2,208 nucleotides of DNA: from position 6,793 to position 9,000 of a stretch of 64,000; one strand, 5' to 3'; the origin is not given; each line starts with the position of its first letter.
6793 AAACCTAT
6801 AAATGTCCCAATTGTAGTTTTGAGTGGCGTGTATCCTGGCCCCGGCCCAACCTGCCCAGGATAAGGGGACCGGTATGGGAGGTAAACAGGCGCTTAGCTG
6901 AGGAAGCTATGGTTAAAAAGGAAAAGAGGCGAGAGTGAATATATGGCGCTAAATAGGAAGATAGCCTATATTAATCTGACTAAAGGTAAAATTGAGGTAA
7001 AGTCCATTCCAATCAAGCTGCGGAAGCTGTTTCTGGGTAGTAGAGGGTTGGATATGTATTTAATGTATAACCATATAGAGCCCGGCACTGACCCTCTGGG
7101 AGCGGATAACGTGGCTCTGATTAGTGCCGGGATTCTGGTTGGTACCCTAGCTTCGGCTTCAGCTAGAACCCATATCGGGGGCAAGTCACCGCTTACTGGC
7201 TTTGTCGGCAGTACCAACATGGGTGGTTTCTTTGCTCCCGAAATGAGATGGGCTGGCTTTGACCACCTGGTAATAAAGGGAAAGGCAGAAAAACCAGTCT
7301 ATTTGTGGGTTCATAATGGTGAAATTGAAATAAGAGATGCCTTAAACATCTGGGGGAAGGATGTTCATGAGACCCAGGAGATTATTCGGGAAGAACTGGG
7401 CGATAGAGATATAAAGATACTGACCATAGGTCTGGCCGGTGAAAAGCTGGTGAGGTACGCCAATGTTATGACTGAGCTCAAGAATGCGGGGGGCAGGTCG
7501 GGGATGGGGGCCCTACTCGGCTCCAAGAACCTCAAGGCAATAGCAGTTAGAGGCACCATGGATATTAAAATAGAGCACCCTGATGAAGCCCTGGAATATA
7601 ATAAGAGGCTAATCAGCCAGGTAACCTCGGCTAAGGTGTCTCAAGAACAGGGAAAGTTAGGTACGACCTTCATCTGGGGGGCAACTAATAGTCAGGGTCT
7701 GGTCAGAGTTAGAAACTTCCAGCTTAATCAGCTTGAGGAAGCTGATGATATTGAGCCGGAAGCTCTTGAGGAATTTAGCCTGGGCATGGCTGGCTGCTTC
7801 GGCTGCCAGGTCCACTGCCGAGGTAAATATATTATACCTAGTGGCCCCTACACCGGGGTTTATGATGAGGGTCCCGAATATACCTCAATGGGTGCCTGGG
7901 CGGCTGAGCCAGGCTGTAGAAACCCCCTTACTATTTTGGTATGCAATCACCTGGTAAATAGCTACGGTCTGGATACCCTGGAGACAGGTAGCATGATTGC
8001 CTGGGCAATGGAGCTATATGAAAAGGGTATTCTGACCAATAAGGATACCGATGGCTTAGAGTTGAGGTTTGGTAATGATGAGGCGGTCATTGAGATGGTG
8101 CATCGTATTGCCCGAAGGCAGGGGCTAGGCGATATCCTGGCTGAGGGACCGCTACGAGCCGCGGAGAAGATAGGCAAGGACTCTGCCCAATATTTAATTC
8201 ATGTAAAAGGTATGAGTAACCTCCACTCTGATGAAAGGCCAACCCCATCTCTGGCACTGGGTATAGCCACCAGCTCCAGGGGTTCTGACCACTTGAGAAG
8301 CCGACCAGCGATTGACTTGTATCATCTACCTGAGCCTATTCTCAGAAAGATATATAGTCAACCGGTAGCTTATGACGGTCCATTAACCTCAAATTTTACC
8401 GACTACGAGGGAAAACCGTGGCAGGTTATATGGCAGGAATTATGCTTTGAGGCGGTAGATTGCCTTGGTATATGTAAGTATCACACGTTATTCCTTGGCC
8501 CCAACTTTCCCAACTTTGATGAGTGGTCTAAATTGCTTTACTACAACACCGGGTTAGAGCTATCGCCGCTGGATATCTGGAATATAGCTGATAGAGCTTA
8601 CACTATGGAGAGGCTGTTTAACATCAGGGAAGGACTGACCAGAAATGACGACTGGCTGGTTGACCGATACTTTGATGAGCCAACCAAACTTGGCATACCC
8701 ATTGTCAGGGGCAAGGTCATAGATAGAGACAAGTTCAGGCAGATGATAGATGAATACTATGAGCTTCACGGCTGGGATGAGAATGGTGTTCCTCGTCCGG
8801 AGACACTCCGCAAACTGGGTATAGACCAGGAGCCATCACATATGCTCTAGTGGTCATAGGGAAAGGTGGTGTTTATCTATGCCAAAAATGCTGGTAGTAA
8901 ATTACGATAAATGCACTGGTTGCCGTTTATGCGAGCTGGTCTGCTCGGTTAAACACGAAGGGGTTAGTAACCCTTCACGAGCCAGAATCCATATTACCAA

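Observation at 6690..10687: An AOR-family W/Mo enzyme with a poly-FeS subunit and an FAD/NAD(P)H subunit: AorABC-like aldehyde oxidoreductase or a minimal BamB-like dearomatising reductase?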

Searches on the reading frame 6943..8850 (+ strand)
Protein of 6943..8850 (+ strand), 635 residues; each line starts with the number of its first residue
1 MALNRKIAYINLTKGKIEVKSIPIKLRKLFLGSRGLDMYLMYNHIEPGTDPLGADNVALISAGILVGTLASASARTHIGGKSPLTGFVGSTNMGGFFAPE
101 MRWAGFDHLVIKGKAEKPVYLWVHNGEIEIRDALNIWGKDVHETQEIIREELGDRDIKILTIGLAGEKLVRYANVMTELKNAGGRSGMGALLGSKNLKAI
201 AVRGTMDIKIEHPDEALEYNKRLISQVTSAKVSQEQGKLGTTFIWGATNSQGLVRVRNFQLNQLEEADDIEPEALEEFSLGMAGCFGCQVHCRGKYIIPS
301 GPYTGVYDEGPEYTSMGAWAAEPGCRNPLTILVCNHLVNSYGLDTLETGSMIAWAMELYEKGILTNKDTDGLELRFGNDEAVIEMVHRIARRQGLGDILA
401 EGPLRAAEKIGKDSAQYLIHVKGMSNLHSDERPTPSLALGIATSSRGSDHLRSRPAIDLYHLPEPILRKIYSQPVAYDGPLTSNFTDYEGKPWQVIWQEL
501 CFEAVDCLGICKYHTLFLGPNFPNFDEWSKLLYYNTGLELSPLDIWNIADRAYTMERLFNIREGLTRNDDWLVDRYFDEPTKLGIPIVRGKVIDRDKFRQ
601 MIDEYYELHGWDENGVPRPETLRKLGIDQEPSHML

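Call 5: search_protein_families(library=pfam, proteins=[window:6943-8850:+])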
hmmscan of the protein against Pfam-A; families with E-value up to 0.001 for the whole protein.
window:6943-8850:+ (635 aa): 2 families
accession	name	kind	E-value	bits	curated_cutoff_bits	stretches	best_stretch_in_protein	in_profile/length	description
PF01314.23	AFOR_C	-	3.3e-111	372.6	27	1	220-627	3-385/385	Aldehyde ferredoxin oxidoreductase, domains 2 & 3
PF02730.20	AFOR_N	-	2.1e-72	243.5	29.8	1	6-205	2-199/199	Aldehyde ferredoxin oxidoreductase, N-terminal domain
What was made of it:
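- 6943..8850 (+): Catalytic pterin/[4Fe-4S] subunit of the AOR (WOR) family, 635 aa, from an uncharacterised clade. AFOR_N and AFOR_C (call 5).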

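Call 6: search_protein_families(library=ncbifam, proteins=[window:6943-8850:+])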
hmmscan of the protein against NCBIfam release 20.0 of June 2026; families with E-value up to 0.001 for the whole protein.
window:6943-8850:+ (635 aa): 2 families
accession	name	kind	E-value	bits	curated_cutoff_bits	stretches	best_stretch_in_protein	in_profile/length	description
NF007354.0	PRK09849.1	equivalog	8.9e-56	189.8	868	1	6-227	11-230/703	aldehyde ferredoxin oxidoreductase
NF040818.1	GAPOR_Arch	equivalog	3.3e-09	35.6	1300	1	48-164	44-157/654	glyceraldehyde-3-phosphate:ferredoxin oxidoreductase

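Call 10: search_solved_structures(query=window:6943-8850:+, max_evalue=0.001, show_alignments=3)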
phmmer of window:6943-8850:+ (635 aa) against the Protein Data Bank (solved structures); distinct sequences matched with E-value up to 0.001: 9.
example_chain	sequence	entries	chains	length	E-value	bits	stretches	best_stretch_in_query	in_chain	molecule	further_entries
1aor_A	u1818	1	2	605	1.5e-106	360.6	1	9-628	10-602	ALDEHYDE FERREDOXIN OXIDOREDUCTASE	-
9mqx_D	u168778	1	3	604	2.6e-98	333.5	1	6-627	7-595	Aldehyde:ferredoxin oxidoreductase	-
8c0z_A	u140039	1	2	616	1.9e-85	290.9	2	1-454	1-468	Aldehyde:ferredoxin oxidoreductase,tungsten-containing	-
9g7j_A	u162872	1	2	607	8.4e-80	272.3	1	5-629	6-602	Aldehyde ferredoxin oxidoreductase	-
1b25_A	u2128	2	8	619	1.2e-77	265.1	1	6-628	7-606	PROTEIN (FORMALDEHYDE FERREDOXIN OXIDOREDUCTASE) | FORMALDEHYDE FERREDOXIN OXIDOREDUCTASE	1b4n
4z3w_A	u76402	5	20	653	7.7e-68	232.7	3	8-219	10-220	Benzoyl-CoA reductase, putative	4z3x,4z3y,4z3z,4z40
6x6u_A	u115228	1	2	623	1.3e-67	232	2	2-453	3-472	Formaldehyde:ferredoxin oxidoreductase wor5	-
6x1o_A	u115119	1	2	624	1.3e-67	232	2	2-453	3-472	Formaldehyde:ferredoxin oxidoreductase wor5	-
9q1t_A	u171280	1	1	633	3.3e-65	224.1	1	6-631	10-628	Tungsten-dependent aldehyde oxidoreductase WOR83 from Haloferax volcanii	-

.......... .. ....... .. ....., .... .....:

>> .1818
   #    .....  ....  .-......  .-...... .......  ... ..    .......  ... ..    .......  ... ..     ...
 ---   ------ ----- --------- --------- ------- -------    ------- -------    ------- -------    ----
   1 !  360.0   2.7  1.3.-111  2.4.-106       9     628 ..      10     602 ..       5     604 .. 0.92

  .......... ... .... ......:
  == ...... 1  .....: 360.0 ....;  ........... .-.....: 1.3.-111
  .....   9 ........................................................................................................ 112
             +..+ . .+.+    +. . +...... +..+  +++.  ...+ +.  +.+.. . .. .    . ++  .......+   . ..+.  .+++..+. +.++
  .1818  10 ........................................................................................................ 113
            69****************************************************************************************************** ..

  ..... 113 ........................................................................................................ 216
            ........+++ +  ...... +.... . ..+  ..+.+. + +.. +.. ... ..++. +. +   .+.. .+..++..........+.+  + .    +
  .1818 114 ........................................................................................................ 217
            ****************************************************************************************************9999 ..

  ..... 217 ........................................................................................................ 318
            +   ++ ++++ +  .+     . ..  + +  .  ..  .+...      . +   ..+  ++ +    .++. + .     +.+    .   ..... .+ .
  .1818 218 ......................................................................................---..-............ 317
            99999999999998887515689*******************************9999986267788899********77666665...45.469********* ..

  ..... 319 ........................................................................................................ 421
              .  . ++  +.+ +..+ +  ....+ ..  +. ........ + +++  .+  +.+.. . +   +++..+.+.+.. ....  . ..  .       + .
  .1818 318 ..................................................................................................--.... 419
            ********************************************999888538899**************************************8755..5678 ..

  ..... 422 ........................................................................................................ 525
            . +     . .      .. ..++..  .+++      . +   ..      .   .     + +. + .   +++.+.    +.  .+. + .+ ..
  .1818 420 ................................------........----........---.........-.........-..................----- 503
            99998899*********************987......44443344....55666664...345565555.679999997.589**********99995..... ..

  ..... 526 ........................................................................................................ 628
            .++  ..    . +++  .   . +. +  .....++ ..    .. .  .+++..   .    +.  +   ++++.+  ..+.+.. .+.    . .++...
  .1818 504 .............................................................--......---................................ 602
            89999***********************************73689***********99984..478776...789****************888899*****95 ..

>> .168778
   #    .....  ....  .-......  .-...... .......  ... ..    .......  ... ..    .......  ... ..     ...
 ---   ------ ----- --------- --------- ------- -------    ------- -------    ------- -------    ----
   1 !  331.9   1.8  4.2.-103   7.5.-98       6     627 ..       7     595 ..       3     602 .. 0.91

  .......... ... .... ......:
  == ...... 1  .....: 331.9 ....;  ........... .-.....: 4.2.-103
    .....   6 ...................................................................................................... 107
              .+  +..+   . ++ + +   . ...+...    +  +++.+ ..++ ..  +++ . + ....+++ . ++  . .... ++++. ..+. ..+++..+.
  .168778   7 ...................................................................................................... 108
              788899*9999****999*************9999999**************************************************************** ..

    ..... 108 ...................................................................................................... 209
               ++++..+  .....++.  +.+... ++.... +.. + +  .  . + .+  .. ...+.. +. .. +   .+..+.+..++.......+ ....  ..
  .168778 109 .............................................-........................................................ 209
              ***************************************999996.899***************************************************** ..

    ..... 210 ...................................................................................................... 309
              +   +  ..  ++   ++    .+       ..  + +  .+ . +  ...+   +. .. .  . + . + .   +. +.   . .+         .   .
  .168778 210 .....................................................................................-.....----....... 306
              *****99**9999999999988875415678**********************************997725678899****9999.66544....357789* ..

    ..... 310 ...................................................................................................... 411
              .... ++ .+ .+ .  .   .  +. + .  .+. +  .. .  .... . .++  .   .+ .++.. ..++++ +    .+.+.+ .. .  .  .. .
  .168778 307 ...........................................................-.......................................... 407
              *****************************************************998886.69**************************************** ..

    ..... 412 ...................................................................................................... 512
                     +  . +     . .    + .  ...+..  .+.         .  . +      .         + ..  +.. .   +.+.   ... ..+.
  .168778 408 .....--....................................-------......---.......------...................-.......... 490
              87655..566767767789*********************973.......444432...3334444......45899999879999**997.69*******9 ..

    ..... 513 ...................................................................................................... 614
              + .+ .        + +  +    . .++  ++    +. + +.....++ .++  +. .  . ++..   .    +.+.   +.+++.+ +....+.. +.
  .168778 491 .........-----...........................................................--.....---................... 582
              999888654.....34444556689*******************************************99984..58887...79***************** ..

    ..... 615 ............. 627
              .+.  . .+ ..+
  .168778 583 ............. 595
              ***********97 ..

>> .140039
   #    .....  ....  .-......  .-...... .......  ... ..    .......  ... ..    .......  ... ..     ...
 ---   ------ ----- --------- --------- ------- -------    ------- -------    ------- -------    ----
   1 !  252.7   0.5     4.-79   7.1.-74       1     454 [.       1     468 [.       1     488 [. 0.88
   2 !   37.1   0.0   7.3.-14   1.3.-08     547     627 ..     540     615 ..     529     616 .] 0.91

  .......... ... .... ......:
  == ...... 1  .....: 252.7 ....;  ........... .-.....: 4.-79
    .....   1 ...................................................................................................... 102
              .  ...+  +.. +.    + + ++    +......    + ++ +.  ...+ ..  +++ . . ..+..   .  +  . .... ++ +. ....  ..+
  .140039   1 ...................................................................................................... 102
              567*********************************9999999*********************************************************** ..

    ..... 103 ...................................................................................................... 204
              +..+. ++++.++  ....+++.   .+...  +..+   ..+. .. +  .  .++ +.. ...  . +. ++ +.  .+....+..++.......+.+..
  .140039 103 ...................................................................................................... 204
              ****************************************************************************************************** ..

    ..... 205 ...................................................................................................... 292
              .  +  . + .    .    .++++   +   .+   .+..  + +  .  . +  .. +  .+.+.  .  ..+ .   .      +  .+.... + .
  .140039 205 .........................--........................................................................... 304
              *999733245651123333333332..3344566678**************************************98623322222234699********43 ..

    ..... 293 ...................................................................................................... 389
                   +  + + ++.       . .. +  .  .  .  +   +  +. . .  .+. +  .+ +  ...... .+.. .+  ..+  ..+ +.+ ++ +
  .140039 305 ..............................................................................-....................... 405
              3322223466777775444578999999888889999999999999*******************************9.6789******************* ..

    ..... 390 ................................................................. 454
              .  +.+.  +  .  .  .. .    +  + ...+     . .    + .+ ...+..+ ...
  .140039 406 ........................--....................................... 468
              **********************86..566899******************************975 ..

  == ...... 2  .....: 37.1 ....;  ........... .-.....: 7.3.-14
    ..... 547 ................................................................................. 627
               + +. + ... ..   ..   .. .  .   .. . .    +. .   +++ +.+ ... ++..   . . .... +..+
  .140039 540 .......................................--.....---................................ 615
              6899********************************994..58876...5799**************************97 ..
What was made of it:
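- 6943..8850 (+): PDB phmmer: PfAOR 1.5e-106, AorB 1.9e-85, BamB 7.7e-68 (call 10).
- The best PDB sequence matches are AORs (call 10).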

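Call 15: find_homologous_proteins(query=window:6943-8850:+, max_evalue=1e-30)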
Query window:6943-8850:+ (635 aa): 7951 proteins with E <= 1e-30 among 8000 candidates; the best 120 are listed.
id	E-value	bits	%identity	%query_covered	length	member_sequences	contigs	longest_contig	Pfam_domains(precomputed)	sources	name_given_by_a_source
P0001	0.0e+0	1444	97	100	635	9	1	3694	PF02730.21,PF01314.24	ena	-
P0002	0.0e+0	1429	95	100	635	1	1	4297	PF02730.21,PF01314.24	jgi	-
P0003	0.0e+0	1427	95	100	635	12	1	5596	PF02730.21,PF01314.24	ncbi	-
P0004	0.0e+0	1365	90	100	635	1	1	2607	PF02730.21,PF01314.24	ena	-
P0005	0.0e+0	1360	97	94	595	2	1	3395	PF02730.21,PF01314.24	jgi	-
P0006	0.0e+0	1331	88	100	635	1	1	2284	PF02730.21,PF01314.24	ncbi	-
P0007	0.0e+0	1330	88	100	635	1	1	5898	PF02730.21,PF01314.24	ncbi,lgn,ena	-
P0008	0.0e+0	1328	87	100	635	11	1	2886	PF02730.21,PF01314.24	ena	-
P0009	0.0e+0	1327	88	100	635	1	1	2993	PF02730.21,PF01314.24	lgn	-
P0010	0.0e+0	1320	88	100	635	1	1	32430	PF02730.21,PF01314.24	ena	-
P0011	0.0e+0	1297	85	100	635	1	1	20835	PF02730.21,PF01314.24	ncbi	-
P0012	0.0e+0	1285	86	100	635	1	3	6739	PF02730.21,PF01314.24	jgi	-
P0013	0.0e+0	1284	84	100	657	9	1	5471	PF02730.21,PF01314.24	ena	-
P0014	0.0e+0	1279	84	100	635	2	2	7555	PF02730.21,PF01314.24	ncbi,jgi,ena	-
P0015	0.0e+0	1272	83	100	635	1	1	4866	PF02730.21,PF01314.24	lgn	-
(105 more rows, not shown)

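Call 17: find_related_loci(query=window:6943-8850:+, collection=genome_contigs, flank=10000)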
Query window:6943-8850:+ (635 aa) in genome_contigs; peptide patterns used: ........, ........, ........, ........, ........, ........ (x = any residue, [..] = any of these).
406 stretches matched a pattern; 391 encode a relative of the query (tblastn E <= 1e-3); the best 80 are kept; 80 distinct loci.
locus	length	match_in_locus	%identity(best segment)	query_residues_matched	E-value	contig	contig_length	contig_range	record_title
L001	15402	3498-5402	84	1-635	0e+0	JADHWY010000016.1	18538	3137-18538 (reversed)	MAG: Dehalococcoidales bacterium isolate BS750m-G39 BS-750m-C4674, whole genome shotgun sequence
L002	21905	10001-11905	83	1-635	0e+0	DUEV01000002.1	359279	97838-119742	MAG TPA_asm: Dehalococcoidia bacterium isolate W156 Contig2, whole genome shotgun sequence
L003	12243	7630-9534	82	1-635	0e+0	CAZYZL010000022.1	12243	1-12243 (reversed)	MAG TPA_asm: uncultured Dehalococcoidales bacterium isolate SRP098346_co1_430 genome assembly, contig: NODE_6266_length_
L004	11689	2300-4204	83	1-635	0e+0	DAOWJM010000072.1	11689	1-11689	MAG TPA_asm: Dehalococcoidia bacterium isolate CSMAG_2069 CSMAG_2069_k141_1389464_length_11689_cov_113.1931, whole genom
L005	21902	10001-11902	81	1-634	0e+0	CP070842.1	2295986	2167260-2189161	MAG: Dehalococcoidales bacterium isolate bin10 chromosome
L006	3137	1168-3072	79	1-635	0e+0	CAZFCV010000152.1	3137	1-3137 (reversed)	MAG TPA_asm: uncultured Dehalococcoidales bacterium isolate SRP167671_co1_118 genome assembly, contig: NODE_36986_length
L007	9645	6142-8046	80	1-635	0e+0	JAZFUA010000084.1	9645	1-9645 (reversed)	MAG: Dehalococcoidales bacterium isolate BS2bin.47 BS2bin.47_84, whole genome shotgun sequence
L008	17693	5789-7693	79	1-635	0e+0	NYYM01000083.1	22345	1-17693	MAG: Dehalococcoidales bacterium isolate ARS79 47006, whole genome shotgun sequence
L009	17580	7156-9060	80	1-635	0e+0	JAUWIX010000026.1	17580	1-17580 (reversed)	MAG: Dehalococcoidia bacterium isolate CSMAG_2305 CSMAG_2305_k127_7807823_length_17580_cov_39.8562, whole genome shotgun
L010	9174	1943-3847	80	1-635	0e+0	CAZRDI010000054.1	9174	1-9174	MAG TPA_asm: uncultured Dehalococcoidales bacterium isolate binchicken_co228_397 genome assembly, contig: NODE_11664_len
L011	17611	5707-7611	80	1-635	0e+0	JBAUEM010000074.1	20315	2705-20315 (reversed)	MAG: Dehalococcoidia bacterium isolate MFD13097_ilm_asm_bin13 k127_215164, whole genome shotgun sequence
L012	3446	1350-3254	80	1-635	0e+0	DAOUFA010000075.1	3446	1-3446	MAG TPA_asm: Dehalococcoidales bacterium isolate N9_413 k139_1630272, whole genome shotgun sequence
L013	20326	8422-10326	80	1-635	0e+0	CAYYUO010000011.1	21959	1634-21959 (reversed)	MAG TPA_asm: uncultured Dehalococcoidales bacterium isolate binchicken_co34_425 genome assembly, contig: NODE_3660_lengt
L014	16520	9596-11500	79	1-635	0e+0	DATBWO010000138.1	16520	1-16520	MAG TPA_asm: Dehalococcoidia bacterium isolate SMAG_U7543 k141_1728420, whole genome shotgun sequence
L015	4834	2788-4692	79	1-635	0e+0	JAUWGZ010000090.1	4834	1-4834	MAG: Dehalococcoidia bacterium isolate CSMAG_2255 CSMAG_2255_k141_412350_length_4834_cov_8.8453, whole genome shotgun se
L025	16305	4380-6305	73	1-635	0e+0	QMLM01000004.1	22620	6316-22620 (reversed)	MAG: Deltaproteobacteria bacterium isolate B11_G15 B11_Guay15_scaffold_00256, whole genome shotgun sequence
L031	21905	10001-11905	71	1-635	0e+0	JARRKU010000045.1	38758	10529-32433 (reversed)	MAG: Desulfobacteraceae bacterium isolate Spart_054_MAG scaffold_90, whole genome shotgun sequence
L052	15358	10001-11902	70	1-635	0e+0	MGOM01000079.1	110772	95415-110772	MAG: Chloroflexi bacterium RBG_19FT_COMBO_62_14 rbg_19ft_combo_scaffold_315, whole genome shotgun sequence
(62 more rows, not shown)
